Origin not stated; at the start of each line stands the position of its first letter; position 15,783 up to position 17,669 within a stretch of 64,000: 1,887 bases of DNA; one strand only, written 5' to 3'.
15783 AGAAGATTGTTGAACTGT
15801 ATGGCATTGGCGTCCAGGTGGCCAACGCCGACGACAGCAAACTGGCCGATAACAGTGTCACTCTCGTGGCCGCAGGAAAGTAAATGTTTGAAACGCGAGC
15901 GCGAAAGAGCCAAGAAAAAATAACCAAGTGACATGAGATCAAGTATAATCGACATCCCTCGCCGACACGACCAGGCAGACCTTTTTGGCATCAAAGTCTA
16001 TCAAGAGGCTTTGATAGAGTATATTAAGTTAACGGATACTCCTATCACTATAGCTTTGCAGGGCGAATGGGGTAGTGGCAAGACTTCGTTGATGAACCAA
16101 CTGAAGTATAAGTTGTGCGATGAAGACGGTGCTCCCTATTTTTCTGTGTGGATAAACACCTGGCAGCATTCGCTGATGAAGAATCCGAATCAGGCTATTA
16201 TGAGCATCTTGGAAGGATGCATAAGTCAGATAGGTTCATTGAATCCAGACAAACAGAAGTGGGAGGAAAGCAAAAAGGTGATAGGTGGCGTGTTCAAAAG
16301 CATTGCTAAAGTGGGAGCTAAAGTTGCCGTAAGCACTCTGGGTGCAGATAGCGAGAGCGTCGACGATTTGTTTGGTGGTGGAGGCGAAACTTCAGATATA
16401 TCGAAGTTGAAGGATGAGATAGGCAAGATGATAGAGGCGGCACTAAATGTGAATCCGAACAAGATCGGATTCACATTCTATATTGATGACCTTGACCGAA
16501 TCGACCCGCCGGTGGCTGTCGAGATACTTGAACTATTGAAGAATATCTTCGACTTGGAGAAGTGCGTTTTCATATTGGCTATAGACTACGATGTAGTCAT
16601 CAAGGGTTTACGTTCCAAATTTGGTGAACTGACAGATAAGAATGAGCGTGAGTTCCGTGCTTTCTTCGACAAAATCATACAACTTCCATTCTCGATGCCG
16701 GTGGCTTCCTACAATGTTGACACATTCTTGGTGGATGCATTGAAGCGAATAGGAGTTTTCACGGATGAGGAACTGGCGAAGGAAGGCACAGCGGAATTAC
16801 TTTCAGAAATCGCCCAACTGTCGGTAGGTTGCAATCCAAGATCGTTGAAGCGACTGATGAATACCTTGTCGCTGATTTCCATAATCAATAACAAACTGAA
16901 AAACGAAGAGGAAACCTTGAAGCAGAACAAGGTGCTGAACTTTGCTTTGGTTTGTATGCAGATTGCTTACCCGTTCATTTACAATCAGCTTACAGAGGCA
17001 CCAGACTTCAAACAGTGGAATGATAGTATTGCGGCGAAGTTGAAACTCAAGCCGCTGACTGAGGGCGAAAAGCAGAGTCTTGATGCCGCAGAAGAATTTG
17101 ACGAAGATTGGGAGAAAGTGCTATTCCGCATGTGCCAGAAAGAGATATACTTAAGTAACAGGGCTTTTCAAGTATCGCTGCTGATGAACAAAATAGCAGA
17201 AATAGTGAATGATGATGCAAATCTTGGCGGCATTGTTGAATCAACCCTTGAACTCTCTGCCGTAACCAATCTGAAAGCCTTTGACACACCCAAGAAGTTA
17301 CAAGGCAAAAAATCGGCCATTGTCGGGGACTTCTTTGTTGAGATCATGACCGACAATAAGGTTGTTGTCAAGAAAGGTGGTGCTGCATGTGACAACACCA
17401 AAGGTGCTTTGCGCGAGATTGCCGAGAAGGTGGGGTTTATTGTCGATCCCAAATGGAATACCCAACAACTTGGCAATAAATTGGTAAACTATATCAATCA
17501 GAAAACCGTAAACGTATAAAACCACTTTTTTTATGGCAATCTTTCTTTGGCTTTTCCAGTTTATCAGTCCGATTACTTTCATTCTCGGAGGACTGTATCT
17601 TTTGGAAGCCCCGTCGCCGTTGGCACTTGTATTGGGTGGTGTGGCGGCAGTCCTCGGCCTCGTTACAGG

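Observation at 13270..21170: Two diverged tandem KAP-NTPase cassettes, each with a different nuclease: candidate undescribed defence-like system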

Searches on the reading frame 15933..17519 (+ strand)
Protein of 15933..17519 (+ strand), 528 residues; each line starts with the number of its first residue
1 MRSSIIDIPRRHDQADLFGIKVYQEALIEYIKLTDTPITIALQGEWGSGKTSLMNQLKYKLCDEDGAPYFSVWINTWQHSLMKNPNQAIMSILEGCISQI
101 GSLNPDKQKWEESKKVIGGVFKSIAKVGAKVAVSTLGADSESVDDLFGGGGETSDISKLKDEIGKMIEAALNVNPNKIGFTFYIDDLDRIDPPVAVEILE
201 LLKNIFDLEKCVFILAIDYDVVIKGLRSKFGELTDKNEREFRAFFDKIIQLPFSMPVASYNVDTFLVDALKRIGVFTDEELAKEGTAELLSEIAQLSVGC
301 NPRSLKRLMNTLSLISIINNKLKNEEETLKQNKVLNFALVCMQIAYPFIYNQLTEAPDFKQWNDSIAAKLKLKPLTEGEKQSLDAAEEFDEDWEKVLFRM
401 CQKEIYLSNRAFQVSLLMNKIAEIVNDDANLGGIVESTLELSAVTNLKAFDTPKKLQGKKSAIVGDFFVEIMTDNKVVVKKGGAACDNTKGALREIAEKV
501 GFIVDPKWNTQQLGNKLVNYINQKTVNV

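Call 3: search_protein_families(library=pfam, proteins=[window:15933-17519:+], max_evalue=0.1)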
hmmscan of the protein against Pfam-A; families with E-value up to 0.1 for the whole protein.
window:15933-17519:+ (528 aa): 8 families
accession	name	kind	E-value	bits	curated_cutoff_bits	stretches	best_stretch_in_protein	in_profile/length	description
PF07693.20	KAP_NTPase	-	1e-35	123.9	20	1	21-315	2-289/293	KAP family P-loop domain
PF20720.3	nSTAND3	-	0.0023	18.1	27.2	1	35-120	15-98/155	Novel STAND NTPase 3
PF13401.12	AAA_22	-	0.0037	18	27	1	40-217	8-122/130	AAA domain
PF05729.18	NACHT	-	0.0083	16.4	26.7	1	39-80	2-44/167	NACHT domain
PF13191.12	AAA_16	-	0.0099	16.8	32.6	1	40-194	27-148/167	AAA ATPase domain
PF20693.3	YobI-ATPase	-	0.01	15.8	27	0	23-60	1-37/363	YobI-like P-loop NTPase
PF07728.20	AAA_5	-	0.011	16.1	22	0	41-73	3-32/139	AAA domain (dynein-related subfamily)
PF15500.11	Ntox1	-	0.093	13.5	25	0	351-380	42-71/96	Putative RNase-like toxin, toxin_1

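Call 4: search_protein_families(library=padloc, proteins=[window:15933-17519:+], max_evalue=0.1)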
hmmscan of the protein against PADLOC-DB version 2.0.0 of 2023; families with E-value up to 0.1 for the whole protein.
window:15933-17519:+ (528 aa): 10 families
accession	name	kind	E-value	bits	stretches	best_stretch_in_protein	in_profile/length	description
PDLC04959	PDC-S20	-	7.2e-31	106.2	1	16-357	19-360/464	-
PDLC02361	PifA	-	6.7e-29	99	1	6-314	7-315/720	PifA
PDLC04958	PDC-S20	-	2.5e-21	74.5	1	34-403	25-390/458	-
PDLC02209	QatA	-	9e-19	65.5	2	183-257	207-283/646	-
PDLC04956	PDC-S20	-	5.1e-16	57.1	1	41-382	37-382/450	-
PDLC04957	PDC-S20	-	1.2e-14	52.7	1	27-327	20-324/446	-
PDLC02210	QatA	-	2.1e-12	44.4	2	180-259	205-281/593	-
PDLC05030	PDC-S49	-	5.7e-07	26.6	1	25-340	8-293/629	-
PDLC05031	PDC-S49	-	0.0013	15.7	1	25-62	11-49/624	-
PDLC02741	PbeC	-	0.0015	15.1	1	23-88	15-79/644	PbeC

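Call 9: search_protein_families(library=ncbifam, proteins=[window:15933-17519:+], max_evalue=0.1)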
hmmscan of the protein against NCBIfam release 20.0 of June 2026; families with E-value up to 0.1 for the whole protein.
window:15933-17519:+ (528 aa): 6 families
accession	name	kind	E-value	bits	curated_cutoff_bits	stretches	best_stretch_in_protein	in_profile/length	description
NF041923.1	QatA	equivalog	9.7e-20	70.8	600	2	183-257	206-282/628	Qat anti-phage system ATPase QatA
NF003301.0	PRK04301.1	equivalog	0.0049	16.1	259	0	120-164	66-111/316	DNA repair and recombination protein RadA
TIGR02236.1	recomb_radA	equivalog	0.0076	15.7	361.15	0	122-164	63-106/311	DNA repair and recombination protein RadA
TIGR00150.1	T6A_YjeE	equivalog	0.038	13.8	60.1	0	31-61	16-46/135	tRNA (adenosine(37)-N6)-threonylcarbamoyltransferase complex ATPase subunit type 1 TsaE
NF008750.0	PRK11784.1-2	equivalog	0.078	12.1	241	0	19-59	121-161/346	tRNA 2-selenouridine(34) synthase MnmH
TIGR03167.1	tRNA_sel_U_synt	equivalog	0.097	12.1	219.75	0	19-59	108-149/311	tRNA 2-selenouridine(34) synthase MnmH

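Call 10: find_homologous_proteins(query=window:15933-17519:+, max_evalue=0.00001)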
Query window:15933-17519:+ (528 aa): 4941 proteins with E <= 0.00001 among 8000 candidates; the best 120 are listed.
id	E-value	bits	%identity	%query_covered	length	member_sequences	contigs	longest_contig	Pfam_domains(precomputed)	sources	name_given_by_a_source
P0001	0.0e+0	1154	98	100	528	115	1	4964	PF07693.21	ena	-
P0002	0.0e+0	1085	92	99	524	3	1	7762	PF07693.21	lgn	-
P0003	0.0e+0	1065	91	99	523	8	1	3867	PF07693.21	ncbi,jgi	jgi:hypothetical protein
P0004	0.0e+0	1010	85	99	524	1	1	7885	PF07693.21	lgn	-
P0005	3.5e-297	1004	86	99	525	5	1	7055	PF07693.21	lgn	-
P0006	1.3e-265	900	87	87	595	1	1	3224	PF07693.21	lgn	-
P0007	2.0e-264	896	87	87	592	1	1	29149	PF07693.21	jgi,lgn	jgi:hypothetical protein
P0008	6.0e-264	894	87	87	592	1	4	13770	PF07693.21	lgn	-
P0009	1.1e-263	894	87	87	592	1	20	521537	PF07693.21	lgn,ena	-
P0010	2.6e-243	826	72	98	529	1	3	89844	PF07693.21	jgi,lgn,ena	-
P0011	2.8e-235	800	71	98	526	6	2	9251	PF07693.21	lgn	-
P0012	5.6e-234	796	69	100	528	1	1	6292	PF07693.21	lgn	-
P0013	9.4e-233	792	68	99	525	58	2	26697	PF07693.21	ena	-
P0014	4.1e-232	789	69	98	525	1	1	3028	PF07693.21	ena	-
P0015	4.5e-232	789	68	98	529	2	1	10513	PF07693.21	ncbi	-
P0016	7.6e-232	789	75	88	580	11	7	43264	PF07693.21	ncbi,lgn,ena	-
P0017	1.5e-230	784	68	99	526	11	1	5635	PF07693.21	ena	-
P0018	4.2e-230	783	67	99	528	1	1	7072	PF07693.21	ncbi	-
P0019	8.5e-230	782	68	100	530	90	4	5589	PF07693.21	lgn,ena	-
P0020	6.4e-229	779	69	97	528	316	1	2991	PF07693.21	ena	-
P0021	5.6e-228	776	70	97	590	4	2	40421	PF07693.21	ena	-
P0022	1.3e-227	775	70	97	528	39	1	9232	PF07693.21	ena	-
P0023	1.8e-227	774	73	92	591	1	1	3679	PF07693.21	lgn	-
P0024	2.0e-227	774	69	97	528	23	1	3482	PF07693.21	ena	-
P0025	4.3e-227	773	70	97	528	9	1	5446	PF07693.21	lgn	-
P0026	5.0e-227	773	71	97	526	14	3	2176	PF07693.21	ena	-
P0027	8.3e-227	772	70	97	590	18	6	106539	PF07693.21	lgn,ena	-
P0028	1.3e-226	771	70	97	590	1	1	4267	PF07693.21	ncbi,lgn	-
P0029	2.0e-226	771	70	97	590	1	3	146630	PF07693.21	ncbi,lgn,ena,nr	ncbi:MAG: hypothetical protein IK025_12240 [Bacteroidales bacterium]|nr:hypothetical protein [Bacter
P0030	2.1e-226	771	71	97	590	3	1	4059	PF07693.21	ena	-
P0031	2.7e-226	770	69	98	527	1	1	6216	PF07693.21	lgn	-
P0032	2.7e-226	770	75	88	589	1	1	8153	PF07693.21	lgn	-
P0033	1.3e-225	768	67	99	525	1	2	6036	PF07693.21,PF13401.13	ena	-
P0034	1.4e-225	768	76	87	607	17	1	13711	PF07693.21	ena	-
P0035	1.7e-225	768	75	88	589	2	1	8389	PF07693.21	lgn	-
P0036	1.9e-225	767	70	97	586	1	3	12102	PF07693.21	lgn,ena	-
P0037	1.9e-225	767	70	97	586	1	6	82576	PF07693.21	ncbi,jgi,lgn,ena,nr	ncbi:MAG: hypothetical protein J6S87_01990 [Bacteroidales bacterium]|jgi:hypothetical protein|nr:hyp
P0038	2.1e-225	767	69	97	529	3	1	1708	PF07693.21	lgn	-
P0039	2.5e-225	767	70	97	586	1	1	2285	PF07693.21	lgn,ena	-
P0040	2.7e-225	767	70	97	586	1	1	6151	PF07693.21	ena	-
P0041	4.4e-225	766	70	97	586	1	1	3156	PF07693.21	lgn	-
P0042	4.6e-225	766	70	97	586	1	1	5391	PF07693.21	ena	-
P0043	5.5e-225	766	70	97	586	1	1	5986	PF07693.21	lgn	-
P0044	6.1e-225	766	70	97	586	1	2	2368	PF07693.21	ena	-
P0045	6.8e-225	766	70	97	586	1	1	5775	PF07693.21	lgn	-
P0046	9.5e-225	765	70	97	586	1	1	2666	PF07693.21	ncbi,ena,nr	ncbi:MAG: hypothetical protein J6T35_01360 [Bacteroidales bacterium]|nr:hypothetical protein [Bacter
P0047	9.7e-225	765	70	97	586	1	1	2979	PF07693.21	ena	-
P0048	1.3e-224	765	70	97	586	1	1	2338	PF07693.21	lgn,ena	-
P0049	1.4e-224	765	68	97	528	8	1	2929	PF07693.21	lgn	-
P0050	1.9e-224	764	69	97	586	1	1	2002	PF07693.21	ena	-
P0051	2.6e-224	764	69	97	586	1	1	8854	PF07693.21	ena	-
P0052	3.3e-224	763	69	97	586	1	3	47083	PF07693.21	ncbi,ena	-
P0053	3.3e-224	763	69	97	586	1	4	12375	PF07693.21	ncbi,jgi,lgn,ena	-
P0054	3.3e-224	763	69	97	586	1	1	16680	PF07693.21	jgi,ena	-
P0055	3.6e-224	763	76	86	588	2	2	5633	PF07693.21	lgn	-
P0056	3.9e-224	763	69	97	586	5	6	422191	PF07693.21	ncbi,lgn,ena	-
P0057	1.0e-223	762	69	97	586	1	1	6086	PF07693.21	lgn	-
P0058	1.1e-223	762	69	97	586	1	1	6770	PF07693.21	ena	-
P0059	1.3e-223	761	69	97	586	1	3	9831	PF07693.21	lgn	-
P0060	2.0e-223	761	68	100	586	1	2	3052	PF07693.21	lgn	-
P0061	3.4e-223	760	69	97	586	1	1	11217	PF07693.21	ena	-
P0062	3.6e-223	760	69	97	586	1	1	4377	PF07693.21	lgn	-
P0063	6.5e-223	759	76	87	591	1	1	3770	PF07693.21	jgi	-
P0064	1.0e-222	758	73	87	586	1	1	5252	PF07693.21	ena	-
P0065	1.1e-222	758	73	87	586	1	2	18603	PF07693.21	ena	-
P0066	1.1e-222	758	75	86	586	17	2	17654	PF07693.21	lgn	-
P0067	1.2e-222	758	73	87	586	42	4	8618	PF07693.21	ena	-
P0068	8.3e-222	755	67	99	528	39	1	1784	PF07693.21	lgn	-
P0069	8.4e-222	755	73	87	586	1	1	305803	PF07693.21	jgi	jgi:hypothetical protein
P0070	1.0e-221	755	73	87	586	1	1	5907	PF07693.21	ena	-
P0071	1.3e-221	755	74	87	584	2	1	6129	PF07693.21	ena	-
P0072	1.9e-221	754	72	92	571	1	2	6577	PF07693.21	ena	-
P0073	4.7e-221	753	71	94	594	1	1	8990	PF07693.21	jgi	-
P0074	5.8e-221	753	72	92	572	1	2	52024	PF07693.21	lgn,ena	-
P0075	6.2e-221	753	72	90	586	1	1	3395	PF07693.21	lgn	-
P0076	8.1e-221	752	74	87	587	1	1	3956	PF07693.21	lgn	-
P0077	9.5e-221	752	72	92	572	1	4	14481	PF07693.21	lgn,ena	-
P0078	1.6e-220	751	74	87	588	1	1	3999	PF07693.21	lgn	-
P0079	1.9e-220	751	74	86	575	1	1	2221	PF07693.21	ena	-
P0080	2.1e-220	751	64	99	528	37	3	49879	PF07693.21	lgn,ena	-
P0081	2.4e-220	751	73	88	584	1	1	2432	PF07693.21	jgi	jgi:hypothetical protein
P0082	2.8e-220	750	72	92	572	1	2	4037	PF07693.21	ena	-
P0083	3.0e-220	750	73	86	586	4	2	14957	PF07693.21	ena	-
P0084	3.8e-220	750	72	92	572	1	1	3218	PF07693.21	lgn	-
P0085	3.8e-220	750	73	86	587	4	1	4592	PF07693.21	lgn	-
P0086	4.4e-220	750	74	86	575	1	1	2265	PF07693.21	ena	-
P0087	5.3e-220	749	75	86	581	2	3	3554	PF07693.21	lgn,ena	-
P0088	6.9e-220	749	75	86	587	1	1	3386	PF07693.21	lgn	-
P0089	7.4e-220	749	74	87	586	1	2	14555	PF07693.21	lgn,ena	-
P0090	1.1e-219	748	73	88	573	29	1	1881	PF07693.21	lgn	-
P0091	1.5e-219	748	72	88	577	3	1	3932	PF07693.21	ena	-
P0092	1.5e-219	748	67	97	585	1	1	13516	PF07693.21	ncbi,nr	ncbi:MAG: KAP family NTPase [Bacteroidales bacterium]|nr:KAP family NTPase [Bacteroidales bacterium]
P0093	1.6e-219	748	72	92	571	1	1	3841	PF07693.21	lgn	-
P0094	3.5e-219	747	71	89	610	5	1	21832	PF07693.21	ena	-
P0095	3.6e-219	747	73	86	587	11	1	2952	PF07693.21,PF13191.13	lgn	-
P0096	4.4e-219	746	75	86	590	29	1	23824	PF07693.21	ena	-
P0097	4.9e-219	746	72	88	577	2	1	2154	PF07693.21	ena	-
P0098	7.8e-219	746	72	88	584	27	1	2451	PF07693.21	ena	-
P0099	8.4e-219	745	68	97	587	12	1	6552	PF07693.21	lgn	-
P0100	8.8e-219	745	74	87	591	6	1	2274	PF07693.21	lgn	-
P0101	9.5e-219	745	73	86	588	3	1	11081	PF07693.21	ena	-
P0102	1.0e-218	745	74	86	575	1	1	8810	PF07693.21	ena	-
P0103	1.4e-218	745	73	86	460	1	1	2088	PF07693.21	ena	-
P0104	1.6e-218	745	72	92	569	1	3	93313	PF07693.21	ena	-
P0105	2.2e-218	744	73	86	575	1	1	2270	PF07693.21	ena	-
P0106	2.7e-218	744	73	86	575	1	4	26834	PF07693.21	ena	-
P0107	3.3e-218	744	67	91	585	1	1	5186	PF07693.21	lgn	-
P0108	3.5e-218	743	72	92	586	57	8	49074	PF07693.21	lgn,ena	-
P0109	4.4e-218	743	71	92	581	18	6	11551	PF07693.21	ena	-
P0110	6.1e-218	743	73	86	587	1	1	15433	PF07693.21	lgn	-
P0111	8.7e-218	742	73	87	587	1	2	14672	PF07693.21,PF13191.13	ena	-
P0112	1.0e-217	742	73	87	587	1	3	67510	PF07693.21,PF13191.13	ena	-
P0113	1.3e-217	742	73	86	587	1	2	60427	PF07693.21,PF13191.13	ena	-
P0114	1.3e-217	742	71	92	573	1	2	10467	PF07693.21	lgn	-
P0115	1.3e-217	742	71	92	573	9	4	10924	PF07693.21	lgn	-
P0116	1.3e-217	742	74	86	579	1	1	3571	PF07693.21,PF13191.13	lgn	-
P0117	1.4e-217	742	72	86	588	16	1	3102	PF07693.21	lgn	-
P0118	1.4e-217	741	73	87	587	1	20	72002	PF07693.21,PF13191.13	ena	-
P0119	1.5e-217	741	71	92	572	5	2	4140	PF07693.21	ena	-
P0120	1.5e-217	741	72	92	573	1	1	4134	PF07693.21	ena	-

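Call 11: find_encoding_contigs(protein=P0009, flank=8000, max_places=4)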
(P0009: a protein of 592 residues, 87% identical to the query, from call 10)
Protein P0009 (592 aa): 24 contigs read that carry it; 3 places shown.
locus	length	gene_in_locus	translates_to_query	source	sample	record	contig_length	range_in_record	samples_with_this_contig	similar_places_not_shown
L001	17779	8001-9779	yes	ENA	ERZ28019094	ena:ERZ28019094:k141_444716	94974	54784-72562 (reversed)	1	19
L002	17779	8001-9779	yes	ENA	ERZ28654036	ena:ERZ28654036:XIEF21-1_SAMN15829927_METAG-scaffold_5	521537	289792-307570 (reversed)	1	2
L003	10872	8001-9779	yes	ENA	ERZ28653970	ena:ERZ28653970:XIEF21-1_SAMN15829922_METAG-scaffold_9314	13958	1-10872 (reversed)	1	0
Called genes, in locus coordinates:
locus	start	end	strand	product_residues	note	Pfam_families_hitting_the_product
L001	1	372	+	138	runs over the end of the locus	PF05099:TerB (weak)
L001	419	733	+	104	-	-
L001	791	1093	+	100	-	-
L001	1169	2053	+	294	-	-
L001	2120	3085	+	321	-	PF05359:DUF748 (weak), PF00691:OmpA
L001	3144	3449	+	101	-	-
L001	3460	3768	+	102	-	-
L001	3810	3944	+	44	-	-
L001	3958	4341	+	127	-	-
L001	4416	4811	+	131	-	-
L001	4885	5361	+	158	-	-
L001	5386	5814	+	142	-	PF05099:TerB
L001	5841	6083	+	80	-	-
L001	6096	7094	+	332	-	PF21068:ATPgraspMvdD (weak)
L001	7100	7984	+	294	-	PF01541:GIY-YIG (weak)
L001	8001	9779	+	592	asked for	PF07693:KAP_NTPase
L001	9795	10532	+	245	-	PF22945:LEM-3_GIY-YIG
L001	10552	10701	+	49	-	-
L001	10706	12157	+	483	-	-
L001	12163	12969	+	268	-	-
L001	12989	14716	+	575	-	PF00520:Ion_trans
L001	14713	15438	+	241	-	-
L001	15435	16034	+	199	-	PF01470:Peptidase_C15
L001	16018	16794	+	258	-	PF13557:Phenol_MetA_deg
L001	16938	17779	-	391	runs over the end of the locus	PF03977:OAD_beta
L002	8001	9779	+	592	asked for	PF07693:KAP_NTPase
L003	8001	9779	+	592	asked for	PF07693:KAP_NTPase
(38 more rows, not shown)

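Call 12: find_encoding_contigs(protein=P0010, flank=8000, max_places=3)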
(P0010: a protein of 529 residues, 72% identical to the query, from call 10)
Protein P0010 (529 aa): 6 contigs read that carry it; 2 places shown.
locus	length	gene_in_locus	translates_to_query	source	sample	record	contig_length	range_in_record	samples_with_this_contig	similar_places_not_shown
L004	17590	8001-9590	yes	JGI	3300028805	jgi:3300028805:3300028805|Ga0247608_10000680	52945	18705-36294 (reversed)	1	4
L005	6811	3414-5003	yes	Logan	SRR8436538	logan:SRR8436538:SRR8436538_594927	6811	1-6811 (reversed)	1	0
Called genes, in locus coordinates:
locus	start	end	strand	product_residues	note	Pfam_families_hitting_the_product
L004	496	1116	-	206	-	PF19570:DUF6088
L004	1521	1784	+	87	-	-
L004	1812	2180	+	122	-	-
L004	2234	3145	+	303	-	-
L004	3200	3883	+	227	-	-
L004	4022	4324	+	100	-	-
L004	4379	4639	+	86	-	-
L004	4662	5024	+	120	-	-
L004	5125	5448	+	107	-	-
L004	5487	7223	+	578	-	PF00520:Ion_trans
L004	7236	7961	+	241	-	-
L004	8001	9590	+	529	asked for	PF07693:KAP_NTPase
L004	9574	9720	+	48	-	-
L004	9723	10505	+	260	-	-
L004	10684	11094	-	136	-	PF13635:DUF4143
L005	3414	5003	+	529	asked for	PF07693:KAP_NTPase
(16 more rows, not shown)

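Call 19: find_related_loci(query=window:15933-17519:+, collection=genome_contigs, flank=10000)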
Query window:15933-17519:+ (528 aa) in genome_contigs; peptide patterns used: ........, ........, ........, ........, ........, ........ (x = any residue, [..] = any of these).
190 stretches matched a pattern; 68 encode a relative of the query (tblastn E <= 1e-3); 64 distinct loci.
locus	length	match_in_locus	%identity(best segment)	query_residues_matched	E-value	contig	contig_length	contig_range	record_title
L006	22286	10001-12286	96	1-524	0e+0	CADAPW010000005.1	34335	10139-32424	MAG: uncultured Bacteroidia bacterium isolate RUG13515 genome assembly, contig: RUG13515_asm_5, whole genome shotgun seq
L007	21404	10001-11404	75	1-465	0e+0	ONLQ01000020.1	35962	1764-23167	uncultured Bacteroidales bacterium isolate RUG417 genome assembly, contig: scaffold_1075, whole genome shotgun sequence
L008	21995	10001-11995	75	1-524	0e+0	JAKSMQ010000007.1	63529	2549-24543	MAG: Bacteroidales bacterium isolate Horse_feces129 MAG129_7, whole genome shotgun sequence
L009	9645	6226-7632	72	1-467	0e+0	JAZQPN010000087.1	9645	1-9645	MAG: Bacteroidales bacterium isolate T1900045239_TH20190009.MAGScoT_cleanbin_000014 SGB_5505_k141_2804481, whole genome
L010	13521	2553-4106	67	1-517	0e+0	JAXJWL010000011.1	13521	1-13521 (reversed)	MAG: Paludibacteraceae bacterium isolate DOME_MAG_6324 6324_C0410_k141_26801, whole genome shotgun sequence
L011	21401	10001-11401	72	1-466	0e+0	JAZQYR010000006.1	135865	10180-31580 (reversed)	MAG: Bacteroidales bacterium isolate T1900045160_TC20190154.MAGScoT_cleanbin_000002 SGB_5036_k141_646975, whole genome s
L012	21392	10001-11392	72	1-461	0e+0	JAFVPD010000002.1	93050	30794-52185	MAG: Muribaculaceae bacterium isolate RGIG5267 Sheep_Colon-1__c23, whole genome shotgun sequence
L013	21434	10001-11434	70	1-486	0e+0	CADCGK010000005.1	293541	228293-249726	MAG: uncultured Bacteroidia bacterium isolate RUG14627 genome assembly, contig: RUG14627_asm_5, whole genome shotgun seq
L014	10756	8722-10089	73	3-455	0e+0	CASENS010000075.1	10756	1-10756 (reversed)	uncultured Bacteroides sp. isolate SI.A95.metabat-bins.97 genome assembly, contig: SI.A95.metabat-bins.97.fa_k141_243975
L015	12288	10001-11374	72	1-455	0e+0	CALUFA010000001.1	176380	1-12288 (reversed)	MAG: uncultured Prevotella sp. isolate BRZ_R__bin45 genome assembly, contig: BRZ_R__NODE_73_length_176380_cov_9.328883,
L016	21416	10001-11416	69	1-467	0e+0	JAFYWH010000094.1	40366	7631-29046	MAG: Bacteroidaceae bacterium isolate RGIG7480 Water_buffalos_Colon-3__c201848, whole genome shotgun sequence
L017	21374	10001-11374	72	1-455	0e+0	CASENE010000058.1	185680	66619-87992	uncultured Bacteroides sp. isolate SI.O56.metabat-bins.19 genome assembly, contig: SI.O56.metabat-bins.19.fa_k141_193041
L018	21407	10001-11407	73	1-467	0e+0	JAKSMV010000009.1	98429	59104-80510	MAG: Bacteroidales bacterium isolate Horse_feces134 MAG134_9, whole genome shotgun sequence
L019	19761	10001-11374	72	1-455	0e+0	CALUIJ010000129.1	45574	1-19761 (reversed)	MAG: uncultured Prevotella sp. isolate E22__bin320 genome assembly, contig: E22__k127_601358, whole genome shotgun seque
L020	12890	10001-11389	73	1-461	0e+0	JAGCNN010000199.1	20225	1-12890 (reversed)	MAG: Bacteroidales bacterium isolate RGIG9953 Yak_Reticulum-1__c841508, whole genome shotgun sequence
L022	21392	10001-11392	71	1-459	0e+0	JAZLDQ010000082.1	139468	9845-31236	MAG: Alloprevotella sp. isolate T1900045029_TC20190022.MAGScoT_cleanbin_000003 SGB_4446_k141_2449271, whole genome shotg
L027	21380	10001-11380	71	1-455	0e+0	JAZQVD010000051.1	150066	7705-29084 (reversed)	MAG: Alloprevotella sp. isolate T1900045172_TC20190168.MAGScoT_cleanbin_000001 SGB_5196_k141_1273952, whole genome shotg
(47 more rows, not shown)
